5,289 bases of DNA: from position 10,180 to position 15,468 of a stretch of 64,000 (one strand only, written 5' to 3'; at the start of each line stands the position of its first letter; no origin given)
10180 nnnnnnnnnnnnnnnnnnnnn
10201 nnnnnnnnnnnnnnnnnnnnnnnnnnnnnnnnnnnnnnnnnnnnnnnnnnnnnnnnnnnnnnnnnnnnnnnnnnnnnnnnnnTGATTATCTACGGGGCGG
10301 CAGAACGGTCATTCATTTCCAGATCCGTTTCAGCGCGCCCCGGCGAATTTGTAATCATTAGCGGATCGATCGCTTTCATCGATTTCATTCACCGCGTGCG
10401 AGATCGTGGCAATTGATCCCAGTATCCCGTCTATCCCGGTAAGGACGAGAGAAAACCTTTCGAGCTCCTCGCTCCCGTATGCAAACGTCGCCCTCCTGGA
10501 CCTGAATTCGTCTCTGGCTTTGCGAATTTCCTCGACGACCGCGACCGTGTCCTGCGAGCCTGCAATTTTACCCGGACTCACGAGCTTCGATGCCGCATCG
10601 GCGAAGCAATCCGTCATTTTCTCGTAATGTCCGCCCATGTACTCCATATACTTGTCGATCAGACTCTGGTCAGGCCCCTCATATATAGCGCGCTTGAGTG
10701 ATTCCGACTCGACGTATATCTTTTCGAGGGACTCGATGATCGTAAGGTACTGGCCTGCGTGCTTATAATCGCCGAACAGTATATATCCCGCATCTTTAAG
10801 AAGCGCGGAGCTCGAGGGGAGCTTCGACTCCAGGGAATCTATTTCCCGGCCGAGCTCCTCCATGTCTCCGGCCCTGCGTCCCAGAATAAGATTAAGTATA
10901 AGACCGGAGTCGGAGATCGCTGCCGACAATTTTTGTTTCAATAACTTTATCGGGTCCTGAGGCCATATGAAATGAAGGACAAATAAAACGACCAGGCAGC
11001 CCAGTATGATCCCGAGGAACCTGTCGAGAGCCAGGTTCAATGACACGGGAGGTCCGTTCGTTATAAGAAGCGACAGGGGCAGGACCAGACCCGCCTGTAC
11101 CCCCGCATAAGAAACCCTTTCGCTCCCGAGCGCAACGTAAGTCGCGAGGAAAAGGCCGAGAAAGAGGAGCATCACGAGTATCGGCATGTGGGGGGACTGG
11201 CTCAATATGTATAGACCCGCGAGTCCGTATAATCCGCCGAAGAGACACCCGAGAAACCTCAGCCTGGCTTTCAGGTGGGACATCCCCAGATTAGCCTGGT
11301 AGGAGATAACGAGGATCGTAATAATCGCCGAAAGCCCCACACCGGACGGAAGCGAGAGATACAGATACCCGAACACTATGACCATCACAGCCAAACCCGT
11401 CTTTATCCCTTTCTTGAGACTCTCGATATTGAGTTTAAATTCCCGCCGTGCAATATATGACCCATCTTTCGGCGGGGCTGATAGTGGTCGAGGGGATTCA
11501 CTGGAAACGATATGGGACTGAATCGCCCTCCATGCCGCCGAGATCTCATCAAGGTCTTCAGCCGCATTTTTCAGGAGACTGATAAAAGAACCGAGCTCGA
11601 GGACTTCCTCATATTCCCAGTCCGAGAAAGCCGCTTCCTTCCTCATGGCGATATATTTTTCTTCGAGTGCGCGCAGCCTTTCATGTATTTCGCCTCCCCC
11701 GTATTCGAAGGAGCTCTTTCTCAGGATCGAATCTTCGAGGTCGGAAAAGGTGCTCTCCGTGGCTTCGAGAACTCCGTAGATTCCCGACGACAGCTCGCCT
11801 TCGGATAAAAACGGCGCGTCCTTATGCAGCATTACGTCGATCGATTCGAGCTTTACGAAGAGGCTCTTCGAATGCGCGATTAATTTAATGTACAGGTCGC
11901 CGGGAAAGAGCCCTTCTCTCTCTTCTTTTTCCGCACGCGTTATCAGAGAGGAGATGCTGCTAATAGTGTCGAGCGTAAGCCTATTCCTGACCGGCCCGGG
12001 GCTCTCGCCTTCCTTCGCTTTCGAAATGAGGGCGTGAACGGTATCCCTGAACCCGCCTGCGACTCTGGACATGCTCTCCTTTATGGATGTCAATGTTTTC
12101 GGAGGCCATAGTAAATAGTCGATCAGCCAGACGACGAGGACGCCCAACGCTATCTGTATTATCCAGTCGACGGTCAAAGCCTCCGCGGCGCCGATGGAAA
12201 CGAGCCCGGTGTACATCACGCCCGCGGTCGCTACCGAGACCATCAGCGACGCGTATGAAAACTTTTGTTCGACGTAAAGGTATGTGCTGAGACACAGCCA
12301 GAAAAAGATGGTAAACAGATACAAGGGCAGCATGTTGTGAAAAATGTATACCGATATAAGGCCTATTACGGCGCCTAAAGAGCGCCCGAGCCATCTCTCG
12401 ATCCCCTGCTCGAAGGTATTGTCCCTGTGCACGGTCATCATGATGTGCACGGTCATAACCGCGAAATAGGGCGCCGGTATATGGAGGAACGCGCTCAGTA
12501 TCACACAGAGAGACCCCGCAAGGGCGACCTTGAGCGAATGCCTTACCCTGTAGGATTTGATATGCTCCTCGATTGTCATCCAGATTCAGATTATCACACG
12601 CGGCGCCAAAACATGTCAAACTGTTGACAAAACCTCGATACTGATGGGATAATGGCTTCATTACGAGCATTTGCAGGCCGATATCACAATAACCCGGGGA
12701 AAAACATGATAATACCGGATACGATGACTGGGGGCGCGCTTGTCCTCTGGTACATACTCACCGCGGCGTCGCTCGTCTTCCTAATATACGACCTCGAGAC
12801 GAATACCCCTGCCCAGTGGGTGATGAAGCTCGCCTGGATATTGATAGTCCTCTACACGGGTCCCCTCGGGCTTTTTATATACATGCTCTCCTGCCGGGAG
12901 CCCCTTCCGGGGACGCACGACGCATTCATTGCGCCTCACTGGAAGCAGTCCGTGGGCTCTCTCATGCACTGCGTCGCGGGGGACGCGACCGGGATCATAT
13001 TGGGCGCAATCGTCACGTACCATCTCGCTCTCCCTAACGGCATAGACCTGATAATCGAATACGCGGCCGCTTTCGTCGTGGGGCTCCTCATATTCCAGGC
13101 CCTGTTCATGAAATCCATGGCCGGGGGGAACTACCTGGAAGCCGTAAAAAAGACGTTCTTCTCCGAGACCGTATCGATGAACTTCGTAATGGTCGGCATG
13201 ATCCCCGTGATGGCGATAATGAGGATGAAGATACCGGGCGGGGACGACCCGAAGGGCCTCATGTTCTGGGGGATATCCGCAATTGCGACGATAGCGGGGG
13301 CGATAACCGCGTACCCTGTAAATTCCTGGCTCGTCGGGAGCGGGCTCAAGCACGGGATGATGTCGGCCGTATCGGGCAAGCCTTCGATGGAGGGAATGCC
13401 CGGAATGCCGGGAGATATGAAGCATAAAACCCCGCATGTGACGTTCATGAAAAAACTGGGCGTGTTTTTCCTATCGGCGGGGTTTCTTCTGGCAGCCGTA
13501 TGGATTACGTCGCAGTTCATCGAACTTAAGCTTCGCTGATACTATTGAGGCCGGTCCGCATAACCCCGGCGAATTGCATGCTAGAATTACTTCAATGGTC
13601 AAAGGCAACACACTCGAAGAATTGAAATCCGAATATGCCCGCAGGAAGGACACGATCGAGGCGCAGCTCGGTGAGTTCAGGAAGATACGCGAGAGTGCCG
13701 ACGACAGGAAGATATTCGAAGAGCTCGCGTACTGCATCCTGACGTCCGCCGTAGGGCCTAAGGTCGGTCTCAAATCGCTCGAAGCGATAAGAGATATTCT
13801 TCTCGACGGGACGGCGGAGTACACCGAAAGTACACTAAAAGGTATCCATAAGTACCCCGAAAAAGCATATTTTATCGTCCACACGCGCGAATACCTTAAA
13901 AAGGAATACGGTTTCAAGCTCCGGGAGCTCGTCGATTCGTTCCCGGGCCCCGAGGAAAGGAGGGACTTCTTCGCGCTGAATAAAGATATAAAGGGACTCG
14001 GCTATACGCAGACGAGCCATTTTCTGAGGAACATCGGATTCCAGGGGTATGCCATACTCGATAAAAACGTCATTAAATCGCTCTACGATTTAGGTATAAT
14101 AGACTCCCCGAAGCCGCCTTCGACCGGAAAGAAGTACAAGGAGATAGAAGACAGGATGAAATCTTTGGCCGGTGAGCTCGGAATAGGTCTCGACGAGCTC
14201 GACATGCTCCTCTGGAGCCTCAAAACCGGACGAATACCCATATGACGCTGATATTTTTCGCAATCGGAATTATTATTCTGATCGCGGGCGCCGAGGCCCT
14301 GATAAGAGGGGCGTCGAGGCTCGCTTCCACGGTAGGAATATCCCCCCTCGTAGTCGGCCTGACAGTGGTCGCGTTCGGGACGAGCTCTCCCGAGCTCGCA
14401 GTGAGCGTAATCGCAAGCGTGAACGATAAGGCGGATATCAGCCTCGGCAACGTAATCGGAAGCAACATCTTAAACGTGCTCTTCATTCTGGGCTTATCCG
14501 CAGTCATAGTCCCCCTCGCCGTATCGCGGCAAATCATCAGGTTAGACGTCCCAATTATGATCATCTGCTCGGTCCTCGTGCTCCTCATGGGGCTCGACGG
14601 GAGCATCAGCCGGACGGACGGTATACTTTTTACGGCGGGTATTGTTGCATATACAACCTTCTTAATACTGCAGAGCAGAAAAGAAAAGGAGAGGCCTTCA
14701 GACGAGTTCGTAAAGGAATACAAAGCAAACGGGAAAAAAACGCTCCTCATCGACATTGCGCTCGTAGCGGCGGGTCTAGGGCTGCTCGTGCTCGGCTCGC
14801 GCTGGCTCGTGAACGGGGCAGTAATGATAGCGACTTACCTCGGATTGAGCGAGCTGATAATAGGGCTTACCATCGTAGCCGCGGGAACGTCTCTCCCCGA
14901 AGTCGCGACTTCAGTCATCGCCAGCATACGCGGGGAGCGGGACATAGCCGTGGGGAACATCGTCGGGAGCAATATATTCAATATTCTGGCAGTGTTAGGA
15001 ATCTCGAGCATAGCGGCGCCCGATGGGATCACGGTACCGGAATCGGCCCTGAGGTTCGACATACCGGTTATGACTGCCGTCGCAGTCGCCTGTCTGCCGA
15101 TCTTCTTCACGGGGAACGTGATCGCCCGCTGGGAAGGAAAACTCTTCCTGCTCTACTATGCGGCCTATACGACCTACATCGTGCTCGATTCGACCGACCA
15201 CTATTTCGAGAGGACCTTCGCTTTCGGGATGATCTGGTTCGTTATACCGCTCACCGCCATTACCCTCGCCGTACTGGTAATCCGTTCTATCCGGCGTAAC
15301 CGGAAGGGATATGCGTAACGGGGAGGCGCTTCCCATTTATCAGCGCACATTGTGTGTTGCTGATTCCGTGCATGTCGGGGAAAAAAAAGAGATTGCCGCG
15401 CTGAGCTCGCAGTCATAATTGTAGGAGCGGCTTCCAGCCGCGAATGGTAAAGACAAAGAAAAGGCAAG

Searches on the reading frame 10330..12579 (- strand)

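Call 91: search_protein_families(library=pfam, proteins=[window:10330-12579:-], max_evalue=0.00001)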
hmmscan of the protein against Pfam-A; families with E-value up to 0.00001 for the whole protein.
window:10330-12579:- (749 aa): 4 families
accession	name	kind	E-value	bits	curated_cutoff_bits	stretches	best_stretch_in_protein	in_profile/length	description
PF04632.18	FUSC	-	7.7e-31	107.8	30.9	2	12-355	2-332/660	Fusaric acid resistance protein family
PF13515.12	FUSC_2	-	1.4e-21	77.4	25.6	2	24-153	1-126/126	Fusaric acid resistance protein-like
PF06081.17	ArAE_1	-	4.5e-08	33.7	22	0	16-116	8-108/141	Aromatic acid exporter family member 1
PF11744.14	ALMT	-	5.9e-07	29.2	20.6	0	392-540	15-170/471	Aluminium activated malate transporter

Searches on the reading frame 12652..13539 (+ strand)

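Call 91: search_protein_families(library=pfam, proteins=[window:12652-13539:+], max_evalue=0.00001)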
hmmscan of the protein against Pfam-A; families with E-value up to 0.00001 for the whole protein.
window:12652-13539:+ (295 aa): 1 family
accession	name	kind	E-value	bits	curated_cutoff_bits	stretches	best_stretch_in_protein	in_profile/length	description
PF14342.11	DUF4396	-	7.9e-35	120.7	27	1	96-233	1-141/141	Domain of unknown function (DUF4396)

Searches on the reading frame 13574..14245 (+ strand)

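Call 91: search_protein_families(library=pfam, proteins=[window:13574-14245:+], max_evalue=0.00001)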
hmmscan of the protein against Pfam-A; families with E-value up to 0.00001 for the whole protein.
window:13574-14245:+ (223 aa): 1 family
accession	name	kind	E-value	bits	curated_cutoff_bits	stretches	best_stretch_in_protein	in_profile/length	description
PF22175.2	Ogg-HhH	-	2e-37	128.8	27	1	28-203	1-172/173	8-oxoguanine DNA glycosylase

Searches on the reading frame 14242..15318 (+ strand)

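Call 92: search_protein_families(library=pfam, proteins=[window:14242-15318:+], max_evalue=0.00001)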
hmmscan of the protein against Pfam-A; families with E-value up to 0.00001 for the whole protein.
window:14242-15318:+ (358 aa): 1 family
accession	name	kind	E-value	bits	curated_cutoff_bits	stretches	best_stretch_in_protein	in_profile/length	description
PF01699.29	Na_Ca_ex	-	4.9e-65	218.5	24.9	2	172-313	3-149/151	Sodium/calcium exchanger protein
